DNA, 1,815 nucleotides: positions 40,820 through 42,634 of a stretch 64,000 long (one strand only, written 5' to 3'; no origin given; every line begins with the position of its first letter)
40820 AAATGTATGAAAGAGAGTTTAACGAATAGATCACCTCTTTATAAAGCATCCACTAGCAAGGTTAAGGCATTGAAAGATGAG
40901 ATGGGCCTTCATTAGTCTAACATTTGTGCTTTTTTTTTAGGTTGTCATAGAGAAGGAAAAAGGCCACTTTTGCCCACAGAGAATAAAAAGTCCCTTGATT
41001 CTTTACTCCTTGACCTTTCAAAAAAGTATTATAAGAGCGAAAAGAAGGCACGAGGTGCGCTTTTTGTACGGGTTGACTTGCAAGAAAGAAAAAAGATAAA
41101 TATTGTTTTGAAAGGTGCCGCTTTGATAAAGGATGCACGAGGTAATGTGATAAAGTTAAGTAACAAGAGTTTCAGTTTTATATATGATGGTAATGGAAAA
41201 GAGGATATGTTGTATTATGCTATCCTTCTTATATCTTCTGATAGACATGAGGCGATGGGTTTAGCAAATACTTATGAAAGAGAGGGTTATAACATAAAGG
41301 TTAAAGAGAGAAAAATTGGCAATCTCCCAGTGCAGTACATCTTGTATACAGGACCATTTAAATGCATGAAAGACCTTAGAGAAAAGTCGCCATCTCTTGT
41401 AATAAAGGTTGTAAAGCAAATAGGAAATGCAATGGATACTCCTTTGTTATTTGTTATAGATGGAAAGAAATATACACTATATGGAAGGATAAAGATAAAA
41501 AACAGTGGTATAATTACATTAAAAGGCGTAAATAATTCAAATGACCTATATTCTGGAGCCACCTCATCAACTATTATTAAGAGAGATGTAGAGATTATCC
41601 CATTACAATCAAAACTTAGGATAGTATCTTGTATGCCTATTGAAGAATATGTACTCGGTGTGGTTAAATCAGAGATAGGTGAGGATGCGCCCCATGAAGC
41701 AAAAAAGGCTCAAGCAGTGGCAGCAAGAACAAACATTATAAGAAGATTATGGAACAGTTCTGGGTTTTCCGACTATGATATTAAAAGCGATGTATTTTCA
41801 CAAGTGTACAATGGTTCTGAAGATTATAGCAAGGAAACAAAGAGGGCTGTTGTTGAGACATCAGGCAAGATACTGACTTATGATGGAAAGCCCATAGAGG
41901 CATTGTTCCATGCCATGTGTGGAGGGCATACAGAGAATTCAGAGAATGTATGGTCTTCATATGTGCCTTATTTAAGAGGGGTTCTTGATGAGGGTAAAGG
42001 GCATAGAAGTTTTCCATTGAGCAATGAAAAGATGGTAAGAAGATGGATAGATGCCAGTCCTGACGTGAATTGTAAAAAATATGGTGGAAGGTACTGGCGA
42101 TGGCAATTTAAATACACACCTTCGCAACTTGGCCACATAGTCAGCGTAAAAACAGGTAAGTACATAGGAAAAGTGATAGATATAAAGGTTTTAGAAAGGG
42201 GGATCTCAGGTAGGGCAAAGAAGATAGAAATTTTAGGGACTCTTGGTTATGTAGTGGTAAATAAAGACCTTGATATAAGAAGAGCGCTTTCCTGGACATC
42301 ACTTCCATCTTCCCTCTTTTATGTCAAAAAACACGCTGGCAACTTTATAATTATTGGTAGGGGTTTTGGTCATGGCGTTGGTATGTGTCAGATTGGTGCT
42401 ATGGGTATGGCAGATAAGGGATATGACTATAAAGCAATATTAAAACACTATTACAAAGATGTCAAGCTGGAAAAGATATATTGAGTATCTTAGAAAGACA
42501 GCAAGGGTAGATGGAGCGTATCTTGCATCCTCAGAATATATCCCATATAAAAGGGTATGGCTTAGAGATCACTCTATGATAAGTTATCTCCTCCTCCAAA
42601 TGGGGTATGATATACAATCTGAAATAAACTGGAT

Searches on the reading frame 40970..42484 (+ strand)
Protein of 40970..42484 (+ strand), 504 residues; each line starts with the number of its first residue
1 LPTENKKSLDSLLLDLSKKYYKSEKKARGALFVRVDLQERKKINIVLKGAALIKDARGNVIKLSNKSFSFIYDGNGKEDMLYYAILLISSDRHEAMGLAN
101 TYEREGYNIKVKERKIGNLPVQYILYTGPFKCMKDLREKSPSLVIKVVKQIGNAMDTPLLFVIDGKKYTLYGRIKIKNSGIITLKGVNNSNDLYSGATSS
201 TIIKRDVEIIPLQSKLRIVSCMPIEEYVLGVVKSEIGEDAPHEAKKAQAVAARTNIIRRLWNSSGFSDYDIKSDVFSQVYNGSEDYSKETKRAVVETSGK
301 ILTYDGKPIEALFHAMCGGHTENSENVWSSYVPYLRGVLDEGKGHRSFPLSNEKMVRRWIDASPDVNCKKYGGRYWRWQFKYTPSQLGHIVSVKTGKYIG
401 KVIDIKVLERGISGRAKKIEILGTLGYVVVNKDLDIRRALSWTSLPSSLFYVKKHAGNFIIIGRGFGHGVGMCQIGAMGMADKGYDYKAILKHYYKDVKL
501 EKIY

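Call 66: search_protein_families(library=pfam, proteins=[window:40970-42484:+], max_evalue=0.00001)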
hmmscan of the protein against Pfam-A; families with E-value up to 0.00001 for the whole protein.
window:40970-42484:+ (504 aa): 1 family
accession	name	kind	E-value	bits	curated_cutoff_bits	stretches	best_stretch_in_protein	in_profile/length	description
PF08486.15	SpoIID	-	1.7e-22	80.3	23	1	214-304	3-97/97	Stage II sporulation protein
